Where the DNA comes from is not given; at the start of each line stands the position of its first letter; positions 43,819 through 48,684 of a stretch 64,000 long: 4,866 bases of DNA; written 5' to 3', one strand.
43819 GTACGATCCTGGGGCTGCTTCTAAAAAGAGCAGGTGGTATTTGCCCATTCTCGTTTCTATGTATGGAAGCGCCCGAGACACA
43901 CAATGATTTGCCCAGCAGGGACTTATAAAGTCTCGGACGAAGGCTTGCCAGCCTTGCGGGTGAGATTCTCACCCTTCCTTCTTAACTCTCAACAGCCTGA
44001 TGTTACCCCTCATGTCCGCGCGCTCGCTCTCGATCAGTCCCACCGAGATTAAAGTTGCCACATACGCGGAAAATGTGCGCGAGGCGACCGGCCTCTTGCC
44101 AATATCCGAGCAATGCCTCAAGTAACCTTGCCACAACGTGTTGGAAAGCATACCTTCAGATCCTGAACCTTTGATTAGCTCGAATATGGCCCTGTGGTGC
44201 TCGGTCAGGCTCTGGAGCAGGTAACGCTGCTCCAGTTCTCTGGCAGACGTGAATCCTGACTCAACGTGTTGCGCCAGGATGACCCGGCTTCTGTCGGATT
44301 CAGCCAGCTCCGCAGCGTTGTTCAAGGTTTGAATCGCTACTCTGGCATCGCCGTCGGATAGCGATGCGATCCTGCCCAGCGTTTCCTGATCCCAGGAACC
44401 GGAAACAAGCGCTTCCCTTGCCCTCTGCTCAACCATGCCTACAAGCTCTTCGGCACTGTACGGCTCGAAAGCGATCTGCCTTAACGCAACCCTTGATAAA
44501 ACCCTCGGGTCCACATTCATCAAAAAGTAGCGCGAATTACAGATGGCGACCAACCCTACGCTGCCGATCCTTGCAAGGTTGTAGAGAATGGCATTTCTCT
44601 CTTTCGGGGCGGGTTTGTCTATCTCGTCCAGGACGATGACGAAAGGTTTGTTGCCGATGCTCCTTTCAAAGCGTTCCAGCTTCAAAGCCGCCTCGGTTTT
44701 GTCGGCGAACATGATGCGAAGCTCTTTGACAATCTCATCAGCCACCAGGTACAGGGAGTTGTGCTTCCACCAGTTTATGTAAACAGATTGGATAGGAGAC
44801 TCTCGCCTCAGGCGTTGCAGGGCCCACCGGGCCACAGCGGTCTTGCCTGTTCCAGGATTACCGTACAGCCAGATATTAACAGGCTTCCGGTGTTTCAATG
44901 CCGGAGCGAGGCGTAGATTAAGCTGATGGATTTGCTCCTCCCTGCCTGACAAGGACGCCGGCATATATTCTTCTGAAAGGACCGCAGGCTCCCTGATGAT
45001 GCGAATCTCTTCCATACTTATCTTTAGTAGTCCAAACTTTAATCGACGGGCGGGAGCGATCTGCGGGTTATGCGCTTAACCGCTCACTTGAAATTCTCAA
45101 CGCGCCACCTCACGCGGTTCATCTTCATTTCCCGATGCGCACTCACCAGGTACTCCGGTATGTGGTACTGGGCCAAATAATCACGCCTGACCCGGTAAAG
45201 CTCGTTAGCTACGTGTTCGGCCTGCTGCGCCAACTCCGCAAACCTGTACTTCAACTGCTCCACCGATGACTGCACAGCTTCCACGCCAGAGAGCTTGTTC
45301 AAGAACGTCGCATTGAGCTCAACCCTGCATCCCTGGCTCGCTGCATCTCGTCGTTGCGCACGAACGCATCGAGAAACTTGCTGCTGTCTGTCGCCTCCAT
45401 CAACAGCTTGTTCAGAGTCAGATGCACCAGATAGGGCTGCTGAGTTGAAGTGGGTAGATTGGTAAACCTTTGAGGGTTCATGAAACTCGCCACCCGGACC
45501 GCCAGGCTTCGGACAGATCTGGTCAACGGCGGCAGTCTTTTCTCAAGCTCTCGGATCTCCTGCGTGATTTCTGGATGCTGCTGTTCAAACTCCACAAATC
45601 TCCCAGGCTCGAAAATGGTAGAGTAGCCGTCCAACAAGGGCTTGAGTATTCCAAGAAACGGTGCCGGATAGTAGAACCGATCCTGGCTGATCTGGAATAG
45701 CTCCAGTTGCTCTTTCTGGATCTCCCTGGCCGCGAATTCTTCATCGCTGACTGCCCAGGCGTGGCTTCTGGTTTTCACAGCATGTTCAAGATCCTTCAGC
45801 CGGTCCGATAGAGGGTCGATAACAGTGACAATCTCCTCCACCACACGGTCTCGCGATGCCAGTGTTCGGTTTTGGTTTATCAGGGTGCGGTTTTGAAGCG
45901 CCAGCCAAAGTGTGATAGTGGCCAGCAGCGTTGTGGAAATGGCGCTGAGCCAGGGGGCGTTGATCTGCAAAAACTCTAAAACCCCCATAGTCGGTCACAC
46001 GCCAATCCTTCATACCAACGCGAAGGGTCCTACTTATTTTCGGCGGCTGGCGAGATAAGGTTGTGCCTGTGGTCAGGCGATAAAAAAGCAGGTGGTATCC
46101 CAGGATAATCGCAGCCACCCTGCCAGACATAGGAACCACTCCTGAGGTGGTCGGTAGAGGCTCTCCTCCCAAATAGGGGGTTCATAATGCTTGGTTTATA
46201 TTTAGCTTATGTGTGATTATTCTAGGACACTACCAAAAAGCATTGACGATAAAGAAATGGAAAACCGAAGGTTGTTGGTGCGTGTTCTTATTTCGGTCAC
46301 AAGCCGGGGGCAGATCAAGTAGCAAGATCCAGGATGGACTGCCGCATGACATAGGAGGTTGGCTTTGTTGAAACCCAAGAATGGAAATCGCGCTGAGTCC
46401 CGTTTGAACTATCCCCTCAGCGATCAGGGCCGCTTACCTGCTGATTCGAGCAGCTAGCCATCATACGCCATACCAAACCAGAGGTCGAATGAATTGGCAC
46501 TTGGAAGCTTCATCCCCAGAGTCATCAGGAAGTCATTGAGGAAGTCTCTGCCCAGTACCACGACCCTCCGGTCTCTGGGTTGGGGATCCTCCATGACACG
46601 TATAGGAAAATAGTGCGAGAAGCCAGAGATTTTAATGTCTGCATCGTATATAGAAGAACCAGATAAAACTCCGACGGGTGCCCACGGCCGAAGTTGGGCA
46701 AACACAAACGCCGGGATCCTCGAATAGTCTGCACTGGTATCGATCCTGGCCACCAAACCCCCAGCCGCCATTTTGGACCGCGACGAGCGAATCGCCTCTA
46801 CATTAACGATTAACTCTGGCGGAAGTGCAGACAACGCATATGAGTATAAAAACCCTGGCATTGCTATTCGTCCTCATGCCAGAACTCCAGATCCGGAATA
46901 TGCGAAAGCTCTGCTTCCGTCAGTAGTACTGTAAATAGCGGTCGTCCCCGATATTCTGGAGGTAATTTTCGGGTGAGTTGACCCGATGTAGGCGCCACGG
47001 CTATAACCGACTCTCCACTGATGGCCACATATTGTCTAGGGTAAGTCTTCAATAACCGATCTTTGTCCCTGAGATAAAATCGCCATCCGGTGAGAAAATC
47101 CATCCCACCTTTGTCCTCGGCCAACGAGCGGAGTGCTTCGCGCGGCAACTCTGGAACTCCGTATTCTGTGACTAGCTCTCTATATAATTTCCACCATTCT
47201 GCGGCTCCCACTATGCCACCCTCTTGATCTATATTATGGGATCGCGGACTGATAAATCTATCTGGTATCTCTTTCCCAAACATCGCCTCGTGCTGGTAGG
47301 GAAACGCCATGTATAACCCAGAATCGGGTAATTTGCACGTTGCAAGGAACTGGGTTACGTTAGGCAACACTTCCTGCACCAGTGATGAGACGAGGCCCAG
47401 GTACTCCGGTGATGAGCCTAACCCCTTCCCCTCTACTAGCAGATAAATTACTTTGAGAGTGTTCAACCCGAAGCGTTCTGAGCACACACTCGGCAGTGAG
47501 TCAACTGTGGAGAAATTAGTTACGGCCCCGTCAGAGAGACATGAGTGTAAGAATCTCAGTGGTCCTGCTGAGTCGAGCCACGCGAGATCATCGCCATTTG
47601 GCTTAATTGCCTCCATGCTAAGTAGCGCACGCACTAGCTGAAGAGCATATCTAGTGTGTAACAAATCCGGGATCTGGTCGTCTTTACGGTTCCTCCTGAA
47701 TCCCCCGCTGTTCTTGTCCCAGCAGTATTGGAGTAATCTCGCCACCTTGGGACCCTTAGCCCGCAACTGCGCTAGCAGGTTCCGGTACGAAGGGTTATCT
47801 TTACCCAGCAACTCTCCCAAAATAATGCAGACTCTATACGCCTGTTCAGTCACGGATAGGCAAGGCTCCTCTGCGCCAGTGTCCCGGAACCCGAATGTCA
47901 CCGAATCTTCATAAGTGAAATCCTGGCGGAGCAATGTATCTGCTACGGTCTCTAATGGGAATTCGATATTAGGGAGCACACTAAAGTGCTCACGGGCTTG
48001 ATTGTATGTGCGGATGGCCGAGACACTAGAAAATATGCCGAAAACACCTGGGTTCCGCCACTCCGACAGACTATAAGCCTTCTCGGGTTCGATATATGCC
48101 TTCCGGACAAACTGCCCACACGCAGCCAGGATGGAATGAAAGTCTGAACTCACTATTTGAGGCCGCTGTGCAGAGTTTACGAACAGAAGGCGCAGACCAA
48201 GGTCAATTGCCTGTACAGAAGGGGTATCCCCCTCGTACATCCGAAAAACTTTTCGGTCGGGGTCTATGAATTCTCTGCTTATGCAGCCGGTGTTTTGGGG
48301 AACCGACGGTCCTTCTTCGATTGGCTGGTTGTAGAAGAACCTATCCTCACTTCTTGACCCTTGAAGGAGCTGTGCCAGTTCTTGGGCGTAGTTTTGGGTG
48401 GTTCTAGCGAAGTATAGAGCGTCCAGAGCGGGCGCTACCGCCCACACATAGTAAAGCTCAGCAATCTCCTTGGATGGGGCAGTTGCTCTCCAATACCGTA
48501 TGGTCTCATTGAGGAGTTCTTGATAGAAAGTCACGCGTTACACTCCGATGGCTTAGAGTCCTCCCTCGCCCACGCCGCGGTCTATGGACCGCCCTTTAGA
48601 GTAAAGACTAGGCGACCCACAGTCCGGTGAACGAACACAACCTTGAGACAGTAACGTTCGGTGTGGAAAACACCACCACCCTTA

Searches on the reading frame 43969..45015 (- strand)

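Call 20: search_protein_families(library=pfam, proteins=[window:43969-45015:-], max_evalue=0.01)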
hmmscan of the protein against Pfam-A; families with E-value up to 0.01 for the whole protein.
window:43969-45015:- (348 aa): 14 families
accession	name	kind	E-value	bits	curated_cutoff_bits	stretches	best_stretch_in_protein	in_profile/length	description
PF22703.2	Cdc6_lid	-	4.4e-14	52.5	27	1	195-253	4-65/68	Cdc6 AAA+ ATPase-type lid domain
PF13191.12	AAA_16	-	7.1e-13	49.8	32.6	1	22-151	2-159/167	AAA ATPase domain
PF13401.12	AAA_22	-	9e-09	36.2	27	1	48-144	8-104/130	AAA domain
PF00004.35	AAA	-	3.5e-08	34.4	21.2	1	49-176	2-123/131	ATPase family associated with various cellular activities (AAA)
PF07728.20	AAA_5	-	7e-05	23.3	22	1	48-138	2-81/139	AAA domain (dynein-related subfamily)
PF16193.11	AAA_assoc_2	-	9.1e-05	23.1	34.3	1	208-254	7-54/81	AAA C-terminal domain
PF24883.2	NPHP3_N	-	0.00023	21.8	24.8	1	47-74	24-51/164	Nephrocystin 3, N-terminal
PF04084.20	RecA-like_ORC2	-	0.00086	19.1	25.1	1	114-281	124-245/251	Origin recognition complex subunit 2 RecA-like domain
PF07693.20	KAP_NTPase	-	0.0011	18.8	20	0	43-100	18-76/293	KAP family P-loop domain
PF13238.12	AAA_18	-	0.0013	19.6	29.4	0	48-116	1-66/128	AAA domain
PF09079.17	Cdc6_C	-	0.0013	19.2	25.1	1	276-340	16-82/96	CDC6, C terminal winged helix domain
PF05673.19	DUF815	-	0.0019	17.9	23.8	1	18-95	26-102/249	Protein of unknown function (DUF815)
PF01637.24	ATPase_2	-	0.0021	18.4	33.2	1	41-144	16-132/225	ATPase domain predominantly from Archaea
PF22606.2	Cdc6-ORC-like_ATPase_lid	-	0.009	16.3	27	0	186-240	1-58/60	Cdc6/ORC-like, ATPase lid domain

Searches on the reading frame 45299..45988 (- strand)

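Call 20: search_protein_families(library=pfam, proteins=[window:45299-45988:-], max_evalue=0.01)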
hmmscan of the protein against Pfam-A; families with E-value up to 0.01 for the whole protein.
window:45299-45988:- (229 aa): 1 family
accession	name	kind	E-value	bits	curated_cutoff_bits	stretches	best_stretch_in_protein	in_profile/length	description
PF09177.16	STX6_10_61_N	-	0.0033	18.4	29.4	0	40-89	33-85/99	Syntaxin 6/10/61, N-terminal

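Call 65: search_protein_families(library=padloc, proteins=[window:45299-45988:-], max_evalue=0.01)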
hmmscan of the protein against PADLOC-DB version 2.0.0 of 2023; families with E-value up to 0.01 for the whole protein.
window:45299-45988:- (229 aa): 0 families

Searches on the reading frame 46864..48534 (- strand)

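Call 20: search_protein_families(library=pfam, proteins=[window:46864-48534:-], max_evalue=0.01)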
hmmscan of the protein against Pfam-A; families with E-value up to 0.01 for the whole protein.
window:46864-48534:- (556 aa): 1 family
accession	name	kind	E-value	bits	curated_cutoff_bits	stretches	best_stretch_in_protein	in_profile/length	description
PF18929.5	DUF5678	-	0.0014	18.9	23.2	1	494-531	2-39/49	Family of unknown function (DUF5678)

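Call 65: search_protein_families(library=padloc, proteins=[window:46864-48534:-], max_evalue=0.01)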
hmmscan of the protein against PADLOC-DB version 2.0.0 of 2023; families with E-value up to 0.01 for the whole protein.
window:46864-48534:- (556 aa): 0 families

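Call 66: search_protein_families(library=phrogs, proteins=[window:46864-48534:-], max_evalue=0.01)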
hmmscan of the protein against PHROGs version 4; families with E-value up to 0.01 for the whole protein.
window:46864-48534:- (556 aa): 0 families
